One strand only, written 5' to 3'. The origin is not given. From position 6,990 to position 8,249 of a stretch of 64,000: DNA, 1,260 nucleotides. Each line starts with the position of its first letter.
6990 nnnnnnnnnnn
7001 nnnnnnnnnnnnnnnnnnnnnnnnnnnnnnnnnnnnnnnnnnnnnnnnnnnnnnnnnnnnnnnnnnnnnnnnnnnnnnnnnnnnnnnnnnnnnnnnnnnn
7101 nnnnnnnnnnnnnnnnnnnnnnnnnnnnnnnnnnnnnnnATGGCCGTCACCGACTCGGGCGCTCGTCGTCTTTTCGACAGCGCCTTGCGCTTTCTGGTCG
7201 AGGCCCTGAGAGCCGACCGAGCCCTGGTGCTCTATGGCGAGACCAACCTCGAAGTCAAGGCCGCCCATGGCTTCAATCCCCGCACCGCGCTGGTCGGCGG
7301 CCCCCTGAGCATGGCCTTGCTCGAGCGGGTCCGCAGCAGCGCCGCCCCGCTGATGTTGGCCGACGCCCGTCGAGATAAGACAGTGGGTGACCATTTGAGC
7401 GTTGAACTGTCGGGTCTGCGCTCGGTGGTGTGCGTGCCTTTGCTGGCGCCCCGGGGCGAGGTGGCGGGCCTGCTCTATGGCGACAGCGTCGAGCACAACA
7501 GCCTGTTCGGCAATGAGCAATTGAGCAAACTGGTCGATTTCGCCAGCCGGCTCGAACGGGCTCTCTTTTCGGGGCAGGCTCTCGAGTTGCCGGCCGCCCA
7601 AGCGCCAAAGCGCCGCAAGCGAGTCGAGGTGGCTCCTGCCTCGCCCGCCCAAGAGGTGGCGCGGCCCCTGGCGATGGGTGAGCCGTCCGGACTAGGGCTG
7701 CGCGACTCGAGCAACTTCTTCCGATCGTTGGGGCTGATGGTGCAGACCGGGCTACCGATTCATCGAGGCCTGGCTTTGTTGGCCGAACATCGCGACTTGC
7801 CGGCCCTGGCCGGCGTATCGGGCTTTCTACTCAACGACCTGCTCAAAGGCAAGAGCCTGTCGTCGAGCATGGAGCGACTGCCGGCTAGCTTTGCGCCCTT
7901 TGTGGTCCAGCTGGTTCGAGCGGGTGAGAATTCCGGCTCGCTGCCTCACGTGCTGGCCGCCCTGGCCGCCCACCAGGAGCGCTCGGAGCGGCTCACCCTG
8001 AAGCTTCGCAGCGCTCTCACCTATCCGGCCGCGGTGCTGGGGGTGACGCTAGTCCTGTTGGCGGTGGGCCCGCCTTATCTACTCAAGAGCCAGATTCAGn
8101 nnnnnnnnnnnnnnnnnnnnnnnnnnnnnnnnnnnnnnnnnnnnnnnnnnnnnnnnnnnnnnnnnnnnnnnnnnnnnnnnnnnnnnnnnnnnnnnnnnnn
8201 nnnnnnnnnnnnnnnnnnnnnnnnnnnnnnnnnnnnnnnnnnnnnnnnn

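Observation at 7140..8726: GAF domain replacing the N-terminal cytoplasmic domain of a GspF/PilC platform protein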

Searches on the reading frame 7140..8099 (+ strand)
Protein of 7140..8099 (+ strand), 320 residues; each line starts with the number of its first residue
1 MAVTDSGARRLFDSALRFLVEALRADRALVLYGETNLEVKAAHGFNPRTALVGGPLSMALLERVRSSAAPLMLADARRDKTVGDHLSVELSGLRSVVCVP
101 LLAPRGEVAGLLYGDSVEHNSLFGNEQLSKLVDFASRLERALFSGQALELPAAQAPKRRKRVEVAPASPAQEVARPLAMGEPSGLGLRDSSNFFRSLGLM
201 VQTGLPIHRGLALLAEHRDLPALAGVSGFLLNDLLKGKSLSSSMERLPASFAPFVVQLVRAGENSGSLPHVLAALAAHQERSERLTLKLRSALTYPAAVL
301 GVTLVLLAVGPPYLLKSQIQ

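Call 27: search_protein_representatives(alignment_id=A2)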
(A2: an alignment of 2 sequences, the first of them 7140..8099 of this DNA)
Query: 2 sequences, 347 profile positions. Proteins with E-value up to 0.001 (for the whole library): 34774; up to 1e-10: 17564; up to 1e-30: 263. The best 150 are listed.
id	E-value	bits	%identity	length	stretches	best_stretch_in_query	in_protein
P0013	3.6e-111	388.0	-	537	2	14-345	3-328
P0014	4.4e-82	292.3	-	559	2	3-347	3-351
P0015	1.4e-74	267.6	-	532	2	4-346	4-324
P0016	2.9e-71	256.8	-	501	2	46-347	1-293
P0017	1.4e-69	251.2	-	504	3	215-345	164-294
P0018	5.7e-68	245.9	-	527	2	16-347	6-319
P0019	1.2e-67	244.9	-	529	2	13-346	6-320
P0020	3.6e-66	240.0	-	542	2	6-346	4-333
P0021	1.1e-65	238.4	-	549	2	6-337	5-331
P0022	5.9e-65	236.0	-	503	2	46-347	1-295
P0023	1.8e-64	234.4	-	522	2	16-345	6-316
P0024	3.0e-64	233.7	-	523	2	17-346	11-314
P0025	4.2e-64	233.2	-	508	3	18-151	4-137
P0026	8.1e-64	232.3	-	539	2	6-347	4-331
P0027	1.0e-63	232.0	-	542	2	13-343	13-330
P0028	5.9e-63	229.4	-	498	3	215-346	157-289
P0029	6.5e-63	229.3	-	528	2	24-347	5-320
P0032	4.3e-62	226.6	-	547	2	5-345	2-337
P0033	9.7e-62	225.4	-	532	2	1-345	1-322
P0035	1.3e-59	218.4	-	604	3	208-345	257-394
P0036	3.3e-59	217.1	-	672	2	26-347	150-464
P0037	6.1e-59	216.2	-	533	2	19-347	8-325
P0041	5.1e-57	209.9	-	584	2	28-345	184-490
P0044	6.1e-55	203.1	-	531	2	12-346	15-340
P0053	1.4e-50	188.7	-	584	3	199-347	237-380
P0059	2.4e-48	181.4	-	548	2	11-340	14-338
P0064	2.8e-47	177.9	-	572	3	218-343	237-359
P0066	1.1e-45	172.6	-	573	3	12-158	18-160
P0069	2.4e-44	168.3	-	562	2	12-338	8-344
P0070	6.0e-44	166.9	-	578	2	13-343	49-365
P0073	4.7e-42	160.7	-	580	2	8-336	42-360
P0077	4.0e-40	154.4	-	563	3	217-346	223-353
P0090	2.1e-37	145.4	-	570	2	16-339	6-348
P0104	3.5e-35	138.1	-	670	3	207-336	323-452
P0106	4.5e-35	137.7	-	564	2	23-346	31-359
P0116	1.3e-34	136.2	-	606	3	218-333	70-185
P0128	3.1e-34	135.0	-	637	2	189-332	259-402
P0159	5.1e-33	131.0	-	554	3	206-345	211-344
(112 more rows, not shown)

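Call 42: list_cluster_members(proteins=[P0013, P0014, P0015, P0018, P0019, P0020, P0021, P0026, P0036, P0041])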
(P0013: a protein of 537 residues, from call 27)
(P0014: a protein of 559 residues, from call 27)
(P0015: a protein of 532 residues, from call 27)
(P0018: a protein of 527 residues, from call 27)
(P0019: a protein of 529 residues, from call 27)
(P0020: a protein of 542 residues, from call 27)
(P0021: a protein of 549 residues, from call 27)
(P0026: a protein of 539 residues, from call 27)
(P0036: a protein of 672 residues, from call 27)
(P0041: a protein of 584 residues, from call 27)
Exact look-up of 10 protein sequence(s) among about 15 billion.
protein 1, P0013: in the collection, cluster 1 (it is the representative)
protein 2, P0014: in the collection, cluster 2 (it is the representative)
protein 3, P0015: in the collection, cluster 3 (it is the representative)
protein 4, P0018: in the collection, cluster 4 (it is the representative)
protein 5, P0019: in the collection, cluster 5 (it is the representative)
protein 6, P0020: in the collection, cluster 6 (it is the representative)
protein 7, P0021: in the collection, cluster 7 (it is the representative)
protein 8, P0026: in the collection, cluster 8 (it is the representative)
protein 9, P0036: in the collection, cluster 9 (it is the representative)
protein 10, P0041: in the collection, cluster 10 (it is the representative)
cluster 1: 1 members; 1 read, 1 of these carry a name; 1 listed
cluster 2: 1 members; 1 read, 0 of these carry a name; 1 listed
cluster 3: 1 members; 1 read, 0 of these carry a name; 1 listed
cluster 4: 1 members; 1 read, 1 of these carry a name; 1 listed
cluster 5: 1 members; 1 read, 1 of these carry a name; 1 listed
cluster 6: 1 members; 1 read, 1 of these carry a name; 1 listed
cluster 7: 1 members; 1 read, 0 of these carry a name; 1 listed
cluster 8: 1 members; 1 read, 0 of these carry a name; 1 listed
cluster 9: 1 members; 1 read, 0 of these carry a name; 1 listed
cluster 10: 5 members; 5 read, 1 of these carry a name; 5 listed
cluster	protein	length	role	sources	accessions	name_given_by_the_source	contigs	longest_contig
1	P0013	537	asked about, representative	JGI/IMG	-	type II secretory pathway component PulF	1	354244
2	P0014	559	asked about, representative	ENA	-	-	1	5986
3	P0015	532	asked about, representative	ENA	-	-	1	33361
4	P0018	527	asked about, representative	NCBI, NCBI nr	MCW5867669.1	MAG: type II secretion system F family protein [Candidatus Eremiobacteraeota bacterium] | type II secretion system F family protein [Candidatus Eremiobacteraeota bacterium]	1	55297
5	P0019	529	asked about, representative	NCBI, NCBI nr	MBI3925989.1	MAG: type II secretion system F family protein [Armatimonadetes bacterium] | type II secretion system F family protein [Armatimonadota bacterium]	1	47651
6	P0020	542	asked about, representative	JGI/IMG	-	type IV pilus assembly protein PilC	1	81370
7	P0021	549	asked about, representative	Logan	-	-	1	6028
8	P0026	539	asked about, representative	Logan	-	-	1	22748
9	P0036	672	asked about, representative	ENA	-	-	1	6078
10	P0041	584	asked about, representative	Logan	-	-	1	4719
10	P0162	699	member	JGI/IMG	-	type IV pilus assembly protein PilC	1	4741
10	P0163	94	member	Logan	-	-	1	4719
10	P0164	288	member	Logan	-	-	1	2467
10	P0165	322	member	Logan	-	-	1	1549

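Call 43: find_encoding_contigs(protein=P0019, flank=10000, max_places=2)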
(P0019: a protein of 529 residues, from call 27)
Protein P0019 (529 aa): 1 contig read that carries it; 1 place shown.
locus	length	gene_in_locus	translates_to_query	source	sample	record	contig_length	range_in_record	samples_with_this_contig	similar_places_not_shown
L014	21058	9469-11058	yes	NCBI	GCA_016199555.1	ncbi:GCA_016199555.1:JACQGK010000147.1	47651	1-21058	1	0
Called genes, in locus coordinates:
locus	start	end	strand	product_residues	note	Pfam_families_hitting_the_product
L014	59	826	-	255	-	-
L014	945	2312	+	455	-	-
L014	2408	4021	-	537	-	-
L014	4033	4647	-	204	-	PF07963:N_methyl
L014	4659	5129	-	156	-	-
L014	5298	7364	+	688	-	PF00989:PAS, PF08448:PAS_4 (weak), PF13426:PAS_9, PF00989:PAS, PF08448:PAS_4 (weak), PF08447:PAS_3, PF07730:HisKA_3, PF02518:HATPase_c, +2 more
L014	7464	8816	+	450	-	PF00069:Pkinase, PF07714:PK_Tyr_Ser-Thr, PF01636:APH (faint), PF03109:ABC1 (weak)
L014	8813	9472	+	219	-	PF00072:Response_reg, PF00196:GerE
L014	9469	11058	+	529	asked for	PF01590:GAF, PF13185:GAF_2, PF00482:T2SSF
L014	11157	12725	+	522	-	-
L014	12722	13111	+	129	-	-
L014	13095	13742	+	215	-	-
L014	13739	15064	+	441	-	PF01636:APH (faint), PF00069:Pkinase, PF03109:ABC1 (faint), PF07714:PK_Tyr_Ser-Thr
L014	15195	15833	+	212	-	-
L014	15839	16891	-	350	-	-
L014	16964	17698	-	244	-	PF07238:PilZ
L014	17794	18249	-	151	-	PF01451:LMWPc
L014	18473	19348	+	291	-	PF24521:Ank_KRIT1 (faint), PF00023:Ank (faint), PF12796:Ank_2, PF13606:Ank_3 (faint), PF13857:Ank_5 (faint), PF12796:Ank_2, PF13637:Ank_4 (weak)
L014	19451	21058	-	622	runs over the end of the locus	PF00773:RNB, PF18614:RNase_II_C_S1 (faint)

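Call 46: find_encoding_contigs(protein=P0013, flank=10000, max_places=1)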
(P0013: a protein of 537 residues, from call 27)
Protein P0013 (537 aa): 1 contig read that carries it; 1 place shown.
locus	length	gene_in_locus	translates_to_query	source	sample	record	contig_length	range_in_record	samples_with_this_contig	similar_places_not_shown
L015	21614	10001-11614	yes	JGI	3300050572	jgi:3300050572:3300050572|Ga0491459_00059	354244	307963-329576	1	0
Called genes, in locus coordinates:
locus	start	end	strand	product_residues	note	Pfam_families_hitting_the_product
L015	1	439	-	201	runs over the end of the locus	PF01066:CDP-OH_P_transf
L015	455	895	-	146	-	PF14376:Haem_bd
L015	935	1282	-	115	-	-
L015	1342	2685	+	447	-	PF05958:tRNA_U5-meth_tr, PF05175:MTS, PF13847:Methyltransf_31 (weak)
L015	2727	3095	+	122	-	-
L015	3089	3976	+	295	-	PF07238:PilZ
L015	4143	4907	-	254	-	-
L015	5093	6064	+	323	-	PF02401:LYTB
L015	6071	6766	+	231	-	PF00633:HHH (faint), PF00730:HhH-GPD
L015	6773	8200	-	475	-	PF01018:GTP1_OBG, PF01926:MMR_HSR1, PF02421:FeoB_N, PF16897:MMR_HSR1_Xtn (weak), PF09269:DUF1967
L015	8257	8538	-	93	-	PF01016:Ribosomal_L27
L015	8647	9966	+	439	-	PF01636:APH (faint), PF00069:Pkinase, PF07714:PK_Tyr_Ser-Thr, PF03109:ABC1 (weak), PF14531:Kinase-like (weak)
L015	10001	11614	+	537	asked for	PF01590:GAF, PF13185:GAF_2 (weak), PF00482:T2SSF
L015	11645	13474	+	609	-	-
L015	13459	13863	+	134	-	-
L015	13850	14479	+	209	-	-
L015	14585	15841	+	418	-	PF06500:FrsA-like (weak)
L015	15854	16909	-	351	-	PF07676:PD40 (faint)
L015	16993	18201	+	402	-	PF02515:CoA_transf_3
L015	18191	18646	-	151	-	PF12680:SnoaL_2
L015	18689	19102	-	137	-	-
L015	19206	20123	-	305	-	PF13428:TPR_14 (faint), PF13432:TPR_16 (faint), PF14559:TPR_19 (faint), PF07719:TPR_2 (faint)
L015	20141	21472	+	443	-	PF05343:Peptidase_M42 (faint), PF01546:Peptidase_M20, PF07687:M20_dimer (weak)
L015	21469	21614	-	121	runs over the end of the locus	PF00072:Response_reg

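Call 47: find_encoding_contigs(protein=P0020, flank=10000, max_places=1)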
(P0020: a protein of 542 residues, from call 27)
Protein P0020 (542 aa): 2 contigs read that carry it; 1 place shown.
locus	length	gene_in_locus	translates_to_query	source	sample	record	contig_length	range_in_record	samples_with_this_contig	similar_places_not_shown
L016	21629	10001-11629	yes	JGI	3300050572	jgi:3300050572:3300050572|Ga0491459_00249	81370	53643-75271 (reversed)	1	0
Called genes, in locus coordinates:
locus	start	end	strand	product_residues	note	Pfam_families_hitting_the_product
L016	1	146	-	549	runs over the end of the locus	PF13289:SIR2_2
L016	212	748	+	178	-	PF00067:p450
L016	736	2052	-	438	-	PF07690:MFS_1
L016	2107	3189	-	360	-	PF09587:PGA_cap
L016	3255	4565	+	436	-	-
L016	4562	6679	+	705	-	PF00155:Aminotran_1_2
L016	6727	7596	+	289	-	PF00072:Response_reg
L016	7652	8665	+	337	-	PF03976:PPK2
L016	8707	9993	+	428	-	PF03109:ABC1 (faint), PF00069:Pkinase, PF07714:PK_Tyr_Ser-Thr, PF01636:APH (faint)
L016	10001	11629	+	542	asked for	PF13185:GAF_2 (faint), PF01590:GAF (weak), PF00482:T2SSF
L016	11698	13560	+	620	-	-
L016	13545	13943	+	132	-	-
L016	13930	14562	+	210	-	PF07963:N_methyl (weak)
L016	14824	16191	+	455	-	-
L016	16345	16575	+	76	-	-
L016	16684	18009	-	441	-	-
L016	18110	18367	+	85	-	-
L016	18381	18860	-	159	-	-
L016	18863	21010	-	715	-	PF05378:Hydant_A_N, PF13941:MutL (faint), PF01968:Hydantoinase_A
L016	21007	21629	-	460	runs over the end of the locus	-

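Call 53: search_protein_families(library=pfam, proteins=[L014:7464-7860:+, L015:8647-9050:+, L016:8707-9100:+, L014:13739-14150:+], max_evalue=1)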
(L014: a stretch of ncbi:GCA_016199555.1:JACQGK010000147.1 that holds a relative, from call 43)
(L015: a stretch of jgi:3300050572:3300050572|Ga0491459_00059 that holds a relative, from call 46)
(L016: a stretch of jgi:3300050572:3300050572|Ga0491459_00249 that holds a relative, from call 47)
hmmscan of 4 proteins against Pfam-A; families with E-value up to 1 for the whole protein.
L014:7464-7860:+ (132 aa): 0 families

L015:8647-9050:+ (134 aa): 1 family
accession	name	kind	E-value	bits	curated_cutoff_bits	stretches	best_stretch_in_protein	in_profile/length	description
PF23359.1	Lsr2_DNA-bd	-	0.21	11.4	26.9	0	88-97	20-29/37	Lsr2 DNA-binding domain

L016:8707-9100:+ (131 aa): 0 families

L014:13739-14150:+ (137 aa): 0 families

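Call 54: list_cluster_members(proteins=[P0027, P0032, P0044, P0059, P0066, P0069, P0070, P0073, P0090, P0106])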
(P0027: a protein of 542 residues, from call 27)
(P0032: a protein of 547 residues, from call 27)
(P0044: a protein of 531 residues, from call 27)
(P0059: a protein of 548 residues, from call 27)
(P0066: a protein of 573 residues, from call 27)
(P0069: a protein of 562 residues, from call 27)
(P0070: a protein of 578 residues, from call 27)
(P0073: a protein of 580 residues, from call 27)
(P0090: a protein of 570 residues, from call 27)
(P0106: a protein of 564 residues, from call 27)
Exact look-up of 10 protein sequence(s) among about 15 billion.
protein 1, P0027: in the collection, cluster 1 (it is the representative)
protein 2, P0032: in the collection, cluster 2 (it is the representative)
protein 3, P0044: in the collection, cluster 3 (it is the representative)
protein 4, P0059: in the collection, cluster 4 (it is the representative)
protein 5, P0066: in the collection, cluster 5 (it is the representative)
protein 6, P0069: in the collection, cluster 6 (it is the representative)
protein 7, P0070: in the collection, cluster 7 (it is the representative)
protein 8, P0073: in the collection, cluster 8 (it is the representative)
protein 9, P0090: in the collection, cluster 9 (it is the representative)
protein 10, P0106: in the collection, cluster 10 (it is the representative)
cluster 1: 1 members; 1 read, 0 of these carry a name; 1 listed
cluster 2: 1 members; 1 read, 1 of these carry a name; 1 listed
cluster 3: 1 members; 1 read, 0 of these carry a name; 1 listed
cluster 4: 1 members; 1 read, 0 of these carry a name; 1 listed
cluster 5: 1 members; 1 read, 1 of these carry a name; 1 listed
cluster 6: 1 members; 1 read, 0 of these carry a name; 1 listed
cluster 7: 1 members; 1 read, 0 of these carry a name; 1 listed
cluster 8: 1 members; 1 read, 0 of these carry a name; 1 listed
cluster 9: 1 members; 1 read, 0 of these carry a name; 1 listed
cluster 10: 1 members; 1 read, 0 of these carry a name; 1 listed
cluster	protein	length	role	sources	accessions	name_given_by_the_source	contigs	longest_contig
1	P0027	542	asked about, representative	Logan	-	-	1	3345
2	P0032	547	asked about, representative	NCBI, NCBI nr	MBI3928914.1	MAG: type II secretion system F family protein [Armatimonadetes bacterium] | type II secretion system F family protein [Armatimonadota bacterium]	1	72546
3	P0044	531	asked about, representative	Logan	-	-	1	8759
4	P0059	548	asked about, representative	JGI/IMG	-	-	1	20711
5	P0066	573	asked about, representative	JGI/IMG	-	type II secretory pathway component PulF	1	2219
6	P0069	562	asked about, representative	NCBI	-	-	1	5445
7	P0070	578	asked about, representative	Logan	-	-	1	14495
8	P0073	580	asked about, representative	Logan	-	-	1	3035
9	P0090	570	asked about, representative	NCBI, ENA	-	-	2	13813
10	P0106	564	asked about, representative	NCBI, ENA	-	-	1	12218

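Call 55: find_encoding_contigs(protein=P0032, flank=8000, max_places=1)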
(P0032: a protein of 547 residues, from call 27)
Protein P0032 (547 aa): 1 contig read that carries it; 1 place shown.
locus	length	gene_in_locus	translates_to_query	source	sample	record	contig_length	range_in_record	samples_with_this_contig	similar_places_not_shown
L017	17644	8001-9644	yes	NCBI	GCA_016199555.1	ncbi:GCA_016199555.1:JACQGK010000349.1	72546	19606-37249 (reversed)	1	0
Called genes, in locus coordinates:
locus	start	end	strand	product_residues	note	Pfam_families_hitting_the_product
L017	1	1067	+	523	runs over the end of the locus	PF00648:Peptidase_C2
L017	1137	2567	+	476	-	PF00149:Metallophos, PF02872:5_nucleotid_C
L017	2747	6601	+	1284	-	-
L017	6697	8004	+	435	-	PF00069:Pkinase, PF07714:PK_Tyr_Ser-Thr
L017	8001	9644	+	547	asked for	PF00482:T2SSF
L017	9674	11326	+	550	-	-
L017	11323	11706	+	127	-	-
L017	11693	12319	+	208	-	PF07963:N_methyl (weak)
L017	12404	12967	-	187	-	PF13238:AAA_18 (weak), PF01202:SKI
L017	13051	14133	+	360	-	PF00465:Fe-ADH (weak), PF13685:Fe-ADH_2 (weak), PF01761:DHQ_synthase, PF24621:DHQS_C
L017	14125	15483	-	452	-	PF00989:PAS, PF08448:PAS_4, PF13426:PAS_9, PF00989:PAS, PF08448:PAS_4, PF13426:PAS_9, PF08447:PAS_3, PF02518:HATPase_c, +2 more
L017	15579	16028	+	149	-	PF01220:DHquinase_II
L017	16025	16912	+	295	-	PF01509:TruB_N, PF16198:TruB_C_2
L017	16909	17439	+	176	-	PF01871:AMMECR1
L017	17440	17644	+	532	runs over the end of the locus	PF00512:HisKA, PF02518:HATPase_c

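Call 56: find_encoding_contigs(protein=P0059, flank=8000, max_places=1)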
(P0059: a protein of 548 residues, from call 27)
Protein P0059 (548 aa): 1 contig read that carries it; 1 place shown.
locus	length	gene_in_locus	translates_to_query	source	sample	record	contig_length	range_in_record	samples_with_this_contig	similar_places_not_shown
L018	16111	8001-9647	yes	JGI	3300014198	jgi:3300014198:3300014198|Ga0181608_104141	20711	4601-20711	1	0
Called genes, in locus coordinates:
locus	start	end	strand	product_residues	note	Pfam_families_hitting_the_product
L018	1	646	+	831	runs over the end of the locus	PF12770:CHAT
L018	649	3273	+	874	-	PF22422:MGH1-like_GH, PF03200:Glyco_hydro_63, PF22422:MGH1-like_GH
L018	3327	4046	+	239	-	PF05685:Uma2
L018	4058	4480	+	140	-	PF03073:TspO_MBR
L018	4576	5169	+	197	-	-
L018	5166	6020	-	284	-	PF05076:SUFU (weak)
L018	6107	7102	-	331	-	PF00069:Pkinase, PF01636:APH (faint), PF07714:PK_Tyr_Ser-Thr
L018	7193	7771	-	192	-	-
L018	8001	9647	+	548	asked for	PF00482:T2SSF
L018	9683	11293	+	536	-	-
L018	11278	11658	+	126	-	-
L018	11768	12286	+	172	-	-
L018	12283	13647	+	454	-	PF00069:Pkinase, PF03109:ABC1 (faint), PF07714:PK_Tyr_Ser-Thr, PF14531:Kinase-like (weak)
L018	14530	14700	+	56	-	-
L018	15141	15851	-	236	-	-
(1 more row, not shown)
